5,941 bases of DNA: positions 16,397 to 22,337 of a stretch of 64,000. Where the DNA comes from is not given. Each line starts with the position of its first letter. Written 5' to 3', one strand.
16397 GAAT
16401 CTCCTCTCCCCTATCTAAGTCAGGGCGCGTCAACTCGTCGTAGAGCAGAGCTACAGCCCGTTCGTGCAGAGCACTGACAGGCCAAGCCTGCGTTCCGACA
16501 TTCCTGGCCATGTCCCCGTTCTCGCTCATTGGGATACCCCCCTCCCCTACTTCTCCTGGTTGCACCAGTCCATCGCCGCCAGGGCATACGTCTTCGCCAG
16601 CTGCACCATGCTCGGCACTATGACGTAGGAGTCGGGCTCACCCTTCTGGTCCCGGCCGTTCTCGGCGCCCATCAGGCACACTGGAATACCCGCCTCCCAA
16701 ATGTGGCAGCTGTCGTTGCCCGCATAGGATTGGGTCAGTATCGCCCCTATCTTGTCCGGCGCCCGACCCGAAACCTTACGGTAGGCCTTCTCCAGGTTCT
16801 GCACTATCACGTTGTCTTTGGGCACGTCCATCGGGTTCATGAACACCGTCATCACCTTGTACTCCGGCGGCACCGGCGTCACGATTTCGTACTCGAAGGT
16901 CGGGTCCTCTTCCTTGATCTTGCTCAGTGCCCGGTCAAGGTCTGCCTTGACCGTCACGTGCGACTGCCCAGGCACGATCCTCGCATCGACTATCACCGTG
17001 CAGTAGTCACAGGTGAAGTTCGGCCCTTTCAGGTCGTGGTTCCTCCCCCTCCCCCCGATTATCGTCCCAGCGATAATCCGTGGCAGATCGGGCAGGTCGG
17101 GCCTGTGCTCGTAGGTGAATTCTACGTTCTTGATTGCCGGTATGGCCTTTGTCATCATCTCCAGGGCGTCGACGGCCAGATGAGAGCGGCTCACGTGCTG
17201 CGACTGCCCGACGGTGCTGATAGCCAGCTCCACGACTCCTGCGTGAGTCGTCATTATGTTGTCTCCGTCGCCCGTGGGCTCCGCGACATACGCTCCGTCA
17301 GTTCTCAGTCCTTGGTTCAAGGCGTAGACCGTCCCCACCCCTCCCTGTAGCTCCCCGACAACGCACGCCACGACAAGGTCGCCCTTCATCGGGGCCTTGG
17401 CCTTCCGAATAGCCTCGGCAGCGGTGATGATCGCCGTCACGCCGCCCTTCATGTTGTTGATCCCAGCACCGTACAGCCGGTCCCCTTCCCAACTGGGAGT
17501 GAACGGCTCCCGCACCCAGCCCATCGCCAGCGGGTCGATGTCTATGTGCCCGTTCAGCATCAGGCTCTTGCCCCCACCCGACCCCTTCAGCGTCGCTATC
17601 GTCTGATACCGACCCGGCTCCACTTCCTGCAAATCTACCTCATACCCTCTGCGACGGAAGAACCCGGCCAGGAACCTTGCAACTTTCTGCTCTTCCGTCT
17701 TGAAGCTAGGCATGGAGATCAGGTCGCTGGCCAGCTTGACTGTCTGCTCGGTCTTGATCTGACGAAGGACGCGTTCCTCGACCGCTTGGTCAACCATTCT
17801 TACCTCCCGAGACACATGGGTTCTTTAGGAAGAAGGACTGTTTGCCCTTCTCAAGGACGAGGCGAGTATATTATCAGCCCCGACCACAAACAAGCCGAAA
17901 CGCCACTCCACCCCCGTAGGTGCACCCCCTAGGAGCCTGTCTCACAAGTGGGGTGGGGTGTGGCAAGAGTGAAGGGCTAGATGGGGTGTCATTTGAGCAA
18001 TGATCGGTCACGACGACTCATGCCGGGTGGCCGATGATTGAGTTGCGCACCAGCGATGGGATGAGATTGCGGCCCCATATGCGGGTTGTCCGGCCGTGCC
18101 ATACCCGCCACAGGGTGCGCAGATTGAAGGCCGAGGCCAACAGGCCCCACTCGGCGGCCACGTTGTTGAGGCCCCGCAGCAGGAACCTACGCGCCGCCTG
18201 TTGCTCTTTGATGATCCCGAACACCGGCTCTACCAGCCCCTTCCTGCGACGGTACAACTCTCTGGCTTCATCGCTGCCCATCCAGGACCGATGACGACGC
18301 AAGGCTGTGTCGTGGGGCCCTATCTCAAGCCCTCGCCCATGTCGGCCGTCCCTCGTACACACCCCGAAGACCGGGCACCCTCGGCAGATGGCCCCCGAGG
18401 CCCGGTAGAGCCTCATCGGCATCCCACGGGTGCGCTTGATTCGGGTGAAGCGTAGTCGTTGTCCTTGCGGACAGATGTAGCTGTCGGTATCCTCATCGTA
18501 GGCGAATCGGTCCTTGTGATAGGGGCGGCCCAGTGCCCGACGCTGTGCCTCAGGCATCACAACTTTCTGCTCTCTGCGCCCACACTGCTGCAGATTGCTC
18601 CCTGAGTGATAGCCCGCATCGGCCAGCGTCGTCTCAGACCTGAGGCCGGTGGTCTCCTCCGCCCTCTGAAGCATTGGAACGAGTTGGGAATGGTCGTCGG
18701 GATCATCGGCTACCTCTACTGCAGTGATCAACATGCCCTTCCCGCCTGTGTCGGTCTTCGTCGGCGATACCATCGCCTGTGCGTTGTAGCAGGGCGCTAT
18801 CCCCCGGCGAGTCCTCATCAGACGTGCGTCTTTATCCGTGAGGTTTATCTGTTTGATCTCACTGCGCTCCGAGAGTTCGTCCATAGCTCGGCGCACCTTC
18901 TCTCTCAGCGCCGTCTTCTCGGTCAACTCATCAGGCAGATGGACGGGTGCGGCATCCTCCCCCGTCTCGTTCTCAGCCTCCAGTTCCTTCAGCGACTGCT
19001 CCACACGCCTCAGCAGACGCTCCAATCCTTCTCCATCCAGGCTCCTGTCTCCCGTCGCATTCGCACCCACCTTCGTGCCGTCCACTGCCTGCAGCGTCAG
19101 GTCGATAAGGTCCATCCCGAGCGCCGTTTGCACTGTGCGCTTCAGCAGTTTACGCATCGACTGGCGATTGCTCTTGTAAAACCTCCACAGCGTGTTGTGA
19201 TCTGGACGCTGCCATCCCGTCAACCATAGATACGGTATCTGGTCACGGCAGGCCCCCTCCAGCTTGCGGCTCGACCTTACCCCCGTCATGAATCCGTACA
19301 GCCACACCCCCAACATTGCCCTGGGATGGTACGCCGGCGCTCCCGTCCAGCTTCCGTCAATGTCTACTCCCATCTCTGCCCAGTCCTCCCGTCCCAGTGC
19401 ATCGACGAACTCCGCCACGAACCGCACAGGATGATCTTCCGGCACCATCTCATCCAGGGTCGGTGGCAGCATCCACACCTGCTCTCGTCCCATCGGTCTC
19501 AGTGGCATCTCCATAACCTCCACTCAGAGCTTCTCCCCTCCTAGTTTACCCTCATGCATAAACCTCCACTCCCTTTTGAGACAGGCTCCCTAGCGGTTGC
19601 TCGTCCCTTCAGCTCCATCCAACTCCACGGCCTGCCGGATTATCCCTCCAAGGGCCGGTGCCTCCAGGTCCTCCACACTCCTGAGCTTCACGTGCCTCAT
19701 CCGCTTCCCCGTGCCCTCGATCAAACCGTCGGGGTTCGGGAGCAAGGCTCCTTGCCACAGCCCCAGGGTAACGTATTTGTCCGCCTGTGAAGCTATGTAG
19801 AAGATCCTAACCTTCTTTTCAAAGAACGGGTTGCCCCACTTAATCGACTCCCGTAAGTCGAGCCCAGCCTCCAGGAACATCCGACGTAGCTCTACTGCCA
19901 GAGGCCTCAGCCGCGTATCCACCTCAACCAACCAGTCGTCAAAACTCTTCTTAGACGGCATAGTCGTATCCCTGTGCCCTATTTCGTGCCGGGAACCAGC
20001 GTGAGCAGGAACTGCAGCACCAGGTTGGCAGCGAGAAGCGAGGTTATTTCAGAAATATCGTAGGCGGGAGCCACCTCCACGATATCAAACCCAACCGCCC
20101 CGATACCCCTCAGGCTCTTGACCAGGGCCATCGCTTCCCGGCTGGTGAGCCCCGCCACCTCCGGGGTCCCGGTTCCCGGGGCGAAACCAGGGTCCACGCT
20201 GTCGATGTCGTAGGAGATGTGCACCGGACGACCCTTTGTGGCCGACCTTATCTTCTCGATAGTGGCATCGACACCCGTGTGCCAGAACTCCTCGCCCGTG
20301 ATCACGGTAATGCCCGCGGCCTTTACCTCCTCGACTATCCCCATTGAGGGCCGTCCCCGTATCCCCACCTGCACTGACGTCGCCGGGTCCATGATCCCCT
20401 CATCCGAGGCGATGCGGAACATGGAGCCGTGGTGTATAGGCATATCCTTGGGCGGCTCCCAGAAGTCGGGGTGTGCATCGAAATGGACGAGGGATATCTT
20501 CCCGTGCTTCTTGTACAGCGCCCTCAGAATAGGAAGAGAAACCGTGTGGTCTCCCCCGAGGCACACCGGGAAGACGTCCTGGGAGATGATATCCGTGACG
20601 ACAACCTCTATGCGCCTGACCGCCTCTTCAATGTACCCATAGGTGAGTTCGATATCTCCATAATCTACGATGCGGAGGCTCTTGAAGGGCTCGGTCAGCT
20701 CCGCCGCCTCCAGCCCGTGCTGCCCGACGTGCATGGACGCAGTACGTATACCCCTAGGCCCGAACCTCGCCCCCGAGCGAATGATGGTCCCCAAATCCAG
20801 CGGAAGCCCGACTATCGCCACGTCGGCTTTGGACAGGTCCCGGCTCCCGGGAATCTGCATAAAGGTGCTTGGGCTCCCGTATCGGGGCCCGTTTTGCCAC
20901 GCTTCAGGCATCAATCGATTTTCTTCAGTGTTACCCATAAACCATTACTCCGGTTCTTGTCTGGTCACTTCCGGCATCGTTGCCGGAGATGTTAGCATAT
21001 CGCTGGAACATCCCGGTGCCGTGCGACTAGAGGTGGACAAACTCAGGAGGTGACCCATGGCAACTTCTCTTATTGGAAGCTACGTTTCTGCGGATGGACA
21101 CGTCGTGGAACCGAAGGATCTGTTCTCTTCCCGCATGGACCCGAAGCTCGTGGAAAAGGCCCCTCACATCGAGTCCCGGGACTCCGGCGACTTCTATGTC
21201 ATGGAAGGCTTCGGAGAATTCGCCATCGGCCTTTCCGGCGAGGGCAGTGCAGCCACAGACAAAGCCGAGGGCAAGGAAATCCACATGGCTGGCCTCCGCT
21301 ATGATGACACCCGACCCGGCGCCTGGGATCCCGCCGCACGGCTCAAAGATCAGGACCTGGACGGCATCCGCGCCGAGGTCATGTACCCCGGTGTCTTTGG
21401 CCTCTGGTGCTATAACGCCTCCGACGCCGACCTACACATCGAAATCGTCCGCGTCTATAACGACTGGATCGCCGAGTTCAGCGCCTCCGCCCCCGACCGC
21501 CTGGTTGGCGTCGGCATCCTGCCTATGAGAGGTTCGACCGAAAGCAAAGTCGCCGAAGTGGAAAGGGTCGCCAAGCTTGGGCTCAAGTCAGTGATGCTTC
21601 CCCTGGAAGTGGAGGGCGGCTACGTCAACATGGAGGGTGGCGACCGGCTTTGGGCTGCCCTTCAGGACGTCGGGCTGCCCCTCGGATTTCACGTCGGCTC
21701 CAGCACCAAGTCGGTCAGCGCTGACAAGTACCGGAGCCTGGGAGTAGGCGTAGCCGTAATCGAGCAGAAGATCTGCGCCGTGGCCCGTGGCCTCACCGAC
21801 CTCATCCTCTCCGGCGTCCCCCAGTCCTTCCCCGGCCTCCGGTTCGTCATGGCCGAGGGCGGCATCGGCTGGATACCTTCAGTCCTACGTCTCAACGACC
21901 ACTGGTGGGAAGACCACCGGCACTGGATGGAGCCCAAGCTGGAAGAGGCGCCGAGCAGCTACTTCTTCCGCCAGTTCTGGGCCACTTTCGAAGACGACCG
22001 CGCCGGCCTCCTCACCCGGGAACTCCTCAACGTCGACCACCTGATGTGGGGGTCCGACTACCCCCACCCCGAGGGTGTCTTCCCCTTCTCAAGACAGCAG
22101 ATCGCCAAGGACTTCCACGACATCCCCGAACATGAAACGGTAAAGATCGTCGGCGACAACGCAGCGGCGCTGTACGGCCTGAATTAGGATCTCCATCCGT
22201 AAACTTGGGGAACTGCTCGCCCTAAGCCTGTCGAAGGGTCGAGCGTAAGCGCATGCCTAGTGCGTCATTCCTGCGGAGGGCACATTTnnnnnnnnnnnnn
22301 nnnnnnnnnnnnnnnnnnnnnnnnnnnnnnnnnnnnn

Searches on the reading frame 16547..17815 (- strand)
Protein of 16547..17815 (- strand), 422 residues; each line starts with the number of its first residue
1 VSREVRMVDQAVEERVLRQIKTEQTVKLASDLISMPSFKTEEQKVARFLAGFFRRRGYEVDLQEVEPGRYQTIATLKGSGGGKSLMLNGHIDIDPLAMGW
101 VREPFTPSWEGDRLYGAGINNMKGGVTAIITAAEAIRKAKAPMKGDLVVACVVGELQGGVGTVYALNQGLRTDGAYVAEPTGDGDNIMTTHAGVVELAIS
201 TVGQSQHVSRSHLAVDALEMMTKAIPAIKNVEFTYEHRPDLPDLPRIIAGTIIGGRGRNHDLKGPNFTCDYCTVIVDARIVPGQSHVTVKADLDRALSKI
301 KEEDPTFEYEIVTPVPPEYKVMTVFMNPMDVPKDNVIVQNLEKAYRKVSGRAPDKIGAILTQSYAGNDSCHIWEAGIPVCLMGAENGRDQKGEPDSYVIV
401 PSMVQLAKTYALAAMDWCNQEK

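Call 7: search_protein_families(library=ncbifam, proteins=[window:16547-17815:-], max_evalue=0.001)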
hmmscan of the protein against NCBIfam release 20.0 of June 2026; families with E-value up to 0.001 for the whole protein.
window:16547-17815:- (422 aa): 42 families (the best 25 are shown)
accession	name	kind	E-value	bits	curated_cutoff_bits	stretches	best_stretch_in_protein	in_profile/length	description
TIGR01910.1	DapE-ArgE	subfamily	6.6e-57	193.4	217.6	1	26-384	1-349/373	ArgE/DapE family deacylase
NF005373.0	PRK06915.1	equivalog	1.2e-44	152.9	428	1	72-421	83-421/422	peptidase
NF005306.0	PRK06837.1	subfamily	2.7e-43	148.4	376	1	8-421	3-425/427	ArgE/DapE family deacylase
NF006399.0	PRK08651.1-2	equivalog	8.1e-39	133.8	381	1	23-407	4-394/405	succinyl-diaminopimelate desuccinylase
NF009558.0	PRK13013.1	equivalog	7.7e-37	127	428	1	16-418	7-424/429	acetylornithine deacetylase/succinyl-diaminopimelate desuccinylase family protein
NF006400.0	PRK08651.1-3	equivalog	4.9e-31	107.9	374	1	68-411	71-400/410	succinyl-diaminopimelate desuccinylase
TIGR01892.1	AcOrn-deacetyl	equivalog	5.8e-31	107.8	297.7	1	31-404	5-355/365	acetylornithine deacetylase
NF006370.0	PRK08596.1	equivalog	5.9e-31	107.5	412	1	7-422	7-424/425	acetylornithine deacetylase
NF009555.0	PRK13004.1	equivalog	8.6e-30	103.9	321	1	21-420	13-398/399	YgeY family selenium metabolism-linked hydrolase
NF006365.0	PRK08588.1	subfamily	2.7e-29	102.7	289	1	19-312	3-291/383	succinyl-diaminopimelate desuccinylase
NF003474.0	PRK05111.1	equivalog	3.3e-28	98.7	460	1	36-306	26-291/383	acetylornithine deacetylase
NF009557.0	PRK13009.1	equivalog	4e-23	82.2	284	1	23-233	3-220/377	succinyl-diaminopimelate desuccinylase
TIGR03526.1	selenium_YgeY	hypoth_equivalog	1.2e-21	77.1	321.5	1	22-415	12-391/395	YgeY family selenium metabolism-linked hydrolase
NF005710.0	PRK07522.1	subfamily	5.9e-20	71.8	412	1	21-299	6-285/391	acetylornithine deacetylase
NF006398.0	PRK08651.1-1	equivalog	1.9e-19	69.9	439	1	81-355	79-343/403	succinyl-diaminopimelate desuccinylase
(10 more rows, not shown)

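Call 8: search_protein_families(library=pfam, proteins=[window:16547-17815:-], max_evalue=0.001)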
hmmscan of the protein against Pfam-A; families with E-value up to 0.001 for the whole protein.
window:16547-17815:- (422 aa): 2 families
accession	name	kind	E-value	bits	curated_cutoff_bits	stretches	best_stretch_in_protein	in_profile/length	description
PF01546.33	Peptidase_M20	-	4.5e-18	66.3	24.6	1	86-415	1-205/206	Peptidase family M20/M25/M40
PF07687.19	M20_dimer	-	6.1e-08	33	21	1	190-304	2-106/107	Peptidase dimerisation domain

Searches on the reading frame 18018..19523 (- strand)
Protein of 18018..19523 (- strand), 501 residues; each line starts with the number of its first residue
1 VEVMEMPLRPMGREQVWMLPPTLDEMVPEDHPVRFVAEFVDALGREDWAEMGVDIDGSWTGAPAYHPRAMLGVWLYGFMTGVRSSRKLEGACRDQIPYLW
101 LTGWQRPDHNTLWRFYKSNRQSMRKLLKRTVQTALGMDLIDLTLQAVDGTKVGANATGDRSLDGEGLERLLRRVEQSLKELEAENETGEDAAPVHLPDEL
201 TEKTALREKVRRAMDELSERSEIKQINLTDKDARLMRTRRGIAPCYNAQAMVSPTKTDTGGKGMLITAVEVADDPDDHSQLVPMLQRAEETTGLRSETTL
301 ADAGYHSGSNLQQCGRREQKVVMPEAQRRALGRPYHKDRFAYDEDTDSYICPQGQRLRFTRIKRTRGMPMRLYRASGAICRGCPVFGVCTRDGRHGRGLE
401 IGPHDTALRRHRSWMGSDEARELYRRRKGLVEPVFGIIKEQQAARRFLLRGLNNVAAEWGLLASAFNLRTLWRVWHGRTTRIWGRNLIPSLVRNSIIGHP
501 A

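Call 7: search_protein_families(library=ncbifam, proteins=[window:18018-19523:-], max_evalue=0.001)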
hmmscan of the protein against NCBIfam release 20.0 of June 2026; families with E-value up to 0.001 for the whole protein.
window:18018-19523:- (501 aa): 5 families
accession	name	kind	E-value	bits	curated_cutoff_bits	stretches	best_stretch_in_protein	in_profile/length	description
NF033551.1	transpos_IS1182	equivalog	1.6e-111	373.6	270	1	12-473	3-487/488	IS1182 family transposase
NF033581.1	transpos_IS5_4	equivalog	3.6e-11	43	140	1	60-329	28-225/285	IS5 family transposase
NF033578.1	transpos_IS5_1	equivalog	1.8e-08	33.9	275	1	261-329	293-357/419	IS5 family transposase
NF033593.1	transpos_ISNCY_1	equivalog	1.4e-06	27.3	325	1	261-333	309-383/444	ISNCY family transposase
NF033580.1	transpos_IS5_3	equivalog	9.6e-05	22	110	1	260-338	135-211/258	IS5 family transposase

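Call 8: search_protein_families(library=pfam, proteins=[window:18018-19523:-], max_evalue=0.001)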
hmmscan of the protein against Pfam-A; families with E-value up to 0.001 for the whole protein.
window:18018-19523:- (501 aa): 3 families
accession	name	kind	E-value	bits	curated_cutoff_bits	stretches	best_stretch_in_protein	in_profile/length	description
PF13751.12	DDE_Tnp_1_6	-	5.5e-23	82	25.1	1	350-471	1-124/125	Transposase DDE domain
PF05598.16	DUF772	-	4.9e-17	62.1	23.1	1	61-129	1-73/74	Transposase domain (DUF772)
PF01609.27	DDE_Tnp_1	-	1.6e-11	44.8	23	1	262-468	45-200/200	Transposase DDE domain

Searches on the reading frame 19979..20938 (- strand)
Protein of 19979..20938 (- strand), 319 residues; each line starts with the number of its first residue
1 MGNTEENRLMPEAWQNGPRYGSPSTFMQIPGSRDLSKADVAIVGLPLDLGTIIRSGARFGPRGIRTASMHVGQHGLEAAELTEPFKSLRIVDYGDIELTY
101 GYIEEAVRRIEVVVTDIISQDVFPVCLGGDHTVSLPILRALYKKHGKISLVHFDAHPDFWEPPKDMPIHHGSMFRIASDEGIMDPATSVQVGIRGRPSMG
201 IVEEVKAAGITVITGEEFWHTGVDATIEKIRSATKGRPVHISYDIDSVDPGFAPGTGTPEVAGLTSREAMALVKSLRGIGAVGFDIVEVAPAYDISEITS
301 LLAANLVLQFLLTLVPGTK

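Call 7: search_protein_families(library=ncbifam, proteins=[window:19979-20938:-], max_evalue=0.001)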
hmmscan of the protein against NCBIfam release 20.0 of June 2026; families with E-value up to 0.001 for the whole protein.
window:19979-20938:- (319 aa): 5 families
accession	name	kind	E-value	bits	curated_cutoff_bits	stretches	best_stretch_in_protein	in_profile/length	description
NF002564.0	PRK02190.1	subfamily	7.3e-90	301.2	302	1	18-313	13-300/307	agmatinase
TIGR01230.1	agmatinase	equivalog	1.3e-58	198.8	174.3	1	35-312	10-274/275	agmatinase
TIGR01227.1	hutG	equivalog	9.4e-37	126.9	229.15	1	30-311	27-306/307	formimidoylglutamase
TIGR01229.1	rocF_arginase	equivalog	1.3e-26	93.7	227.6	1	42-300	2-282/300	arginase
NF010347.0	PRK13775.1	equivalog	8.6e-13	48.2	381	1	36-309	47-322/331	formimidoylglutamase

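Call 8: search_protein_families(library=pfam, proteins=[window:19979-20938:-], max_evalue=0.001)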
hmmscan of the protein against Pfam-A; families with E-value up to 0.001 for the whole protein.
window:19979-20938:- (319 aa): 1 family
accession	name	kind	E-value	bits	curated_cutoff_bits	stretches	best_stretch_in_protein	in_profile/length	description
PF00491.26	Arginase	-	3.6e-87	292.8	22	1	38-311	1-278/280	Arginase family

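Call 53: search_solved_structures(query=window:19979-20938:-, max_evalue=1e-20)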
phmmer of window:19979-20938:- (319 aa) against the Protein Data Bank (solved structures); distinct sequences matched with E-value up to 1e-20: 19.
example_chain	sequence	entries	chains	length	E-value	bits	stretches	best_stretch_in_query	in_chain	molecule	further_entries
3nio_A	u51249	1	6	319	6.3e-75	255.6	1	9-317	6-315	Guanidinobutyrase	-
3nip_A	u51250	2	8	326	5.2e-63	216.4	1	17-314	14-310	3-guanidinopropionase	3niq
4dz4_A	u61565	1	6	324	1.1e-62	215.4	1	20-311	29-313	Agmatinase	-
1gq6_A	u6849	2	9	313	2.8e-61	210.7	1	17-311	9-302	PROCLAVAMINATE AMIDINO HYDROLASE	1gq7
7lol_A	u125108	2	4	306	1.3e-55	192.2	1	36-312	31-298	Agmatinase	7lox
7lba_A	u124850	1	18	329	1.6e-55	191.8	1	36-312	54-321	Agmatinase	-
7esr_A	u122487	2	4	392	4e-47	164.2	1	17-315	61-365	Probable agmatinase 2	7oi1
9fek_A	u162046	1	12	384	6.3e-40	140.6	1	17-311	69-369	Putative agmatinase 2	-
3lhl_A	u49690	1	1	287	3.7e-32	115.1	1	37-312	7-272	Putative agmatinase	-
1wog_A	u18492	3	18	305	2e-31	112.7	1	20-312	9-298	agmatinase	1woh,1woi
3pzl_A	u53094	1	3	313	5e-31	111.3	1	37-311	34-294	Agmatine ureohydrolase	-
6vss_A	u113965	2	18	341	2.7e-26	95.8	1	39-310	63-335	Arginase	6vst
2eiv_A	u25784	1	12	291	5.1e-26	94.9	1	40-310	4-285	Arginase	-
2ef4_A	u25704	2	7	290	6e-26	94.6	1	40-310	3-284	Arginase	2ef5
3m1r_A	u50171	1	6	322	6.5e-26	94.5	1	40-311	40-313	Formimidoylglutamase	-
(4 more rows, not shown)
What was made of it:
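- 19979..20938 (-): Ureohydrolase (agmatinase / guanidinobutyrase-like). Conserved neighbour. Closest PDB entry is guanidinobutyrase 3NIO, 256 bits (call 53).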

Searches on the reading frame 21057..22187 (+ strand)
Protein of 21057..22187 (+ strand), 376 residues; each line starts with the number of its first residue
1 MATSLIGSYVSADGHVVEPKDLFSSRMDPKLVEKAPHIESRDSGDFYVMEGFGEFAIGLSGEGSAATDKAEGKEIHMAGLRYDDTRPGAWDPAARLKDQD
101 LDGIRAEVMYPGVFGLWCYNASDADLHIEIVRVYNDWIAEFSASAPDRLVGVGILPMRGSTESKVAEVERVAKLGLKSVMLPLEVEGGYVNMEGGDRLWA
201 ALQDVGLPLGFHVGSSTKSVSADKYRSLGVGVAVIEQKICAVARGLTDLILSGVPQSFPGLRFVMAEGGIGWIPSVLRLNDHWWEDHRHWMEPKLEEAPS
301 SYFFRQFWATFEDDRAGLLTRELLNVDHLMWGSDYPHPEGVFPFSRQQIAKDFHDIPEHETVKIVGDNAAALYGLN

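Call 7: search_protein_families(library=ncbifam, proteins=[window:21057-22187:+], max_evalue=0.001)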
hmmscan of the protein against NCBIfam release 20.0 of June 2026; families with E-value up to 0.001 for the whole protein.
window:21057-22187:+ (376 aa): 0 families

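Call 8: search_protein_families(library=pfam, proteins=[window:21057-22187:+], max_evalue=0.001)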
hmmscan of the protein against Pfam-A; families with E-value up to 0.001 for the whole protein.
window:21057-22187:+ (376 aa): 1 family
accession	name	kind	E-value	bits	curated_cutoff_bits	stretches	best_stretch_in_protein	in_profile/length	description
PF04909.20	Amidohydro_2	-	2.1e-31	110.2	26.4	1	121-375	52-289/289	Amidohydrolase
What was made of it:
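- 21057..22187 (+): Amidohydro_2 protein. Conserved neighbour, directly after the array in relatives that lack the Kelch insertion. PF04909 (call 8).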

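Call 52: search_solved_structures(query=window:21057-22187:+, max_evalue=0.00001)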
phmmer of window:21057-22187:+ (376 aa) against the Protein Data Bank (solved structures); distinct sequences matched with E-value up to 0.00001: 29.
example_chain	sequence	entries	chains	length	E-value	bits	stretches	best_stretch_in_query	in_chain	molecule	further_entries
6omp_A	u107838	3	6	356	4.8e-48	167.5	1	80-355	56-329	PtmU3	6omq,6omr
8uyr_A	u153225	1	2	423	2.5e-37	132.2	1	10-372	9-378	DitZ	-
4icm_A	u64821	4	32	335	8.1e-15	58.1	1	95-374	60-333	5-carboxyvanillate decarboxylase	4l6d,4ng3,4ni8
4igm_A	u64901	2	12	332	4.4e-14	55.6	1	79-375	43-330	2-amino-3-carboxymuconate-6-semialdehyde decarboxylase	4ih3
4ign_A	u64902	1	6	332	4.5e-14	55.6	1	79-375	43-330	2-amino-3-carboxymuconate-6-semialdehyde decarboxylase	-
4ofc_A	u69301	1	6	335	4.6e-14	55.6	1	79-375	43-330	2-amino-3-carboxymuconate-6-semialdehyde decarboxylase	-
2wm1_A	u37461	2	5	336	4.6e-14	55.6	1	79-375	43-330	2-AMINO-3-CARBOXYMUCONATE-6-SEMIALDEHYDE DECARBOXYLASE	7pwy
4dzi_A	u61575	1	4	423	1.2e-13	54.2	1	94-375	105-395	Putative TIM-barrel metal-dependent hydrolase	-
8sm6_A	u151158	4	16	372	2e-10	43.6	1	122-339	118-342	Amidohydrolase family protein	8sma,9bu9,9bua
8sm8_G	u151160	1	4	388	1.2e-09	41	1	130-375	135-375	Putative amidohydrolase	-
4epk_A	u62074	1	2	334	2.8e-09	39.8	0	245-376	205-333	2-amino-3-carboxymuconate 6-semialdehyde decarboxylase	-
6mgt_A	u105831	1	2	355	4.4e-09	39.2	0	246-376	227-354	2-amino-3-carboxymuconate 6-semialdehyde decarboxylase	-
8yt2_A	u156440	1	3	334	5.5e-09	38.9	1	80-376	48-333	2-amino-3-carboxymuconate 6-semialdehyde decarboxylase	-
2hbv_A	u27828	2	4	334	6.5e-09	38.6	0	246-376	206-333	2-amino-3-carboxymuconate 6-semialdehyde decarboxylase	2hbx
4ifk_B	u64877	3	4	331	6.7e-09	38.6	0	246-376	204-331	2-amino-3-carboxymuconate 6-semialdehyde decarboxylase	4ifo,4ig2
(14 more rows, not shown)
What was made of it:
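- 21057..22187 (+): Closest PDB entries are PtmU3 and DitZ (call 52).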
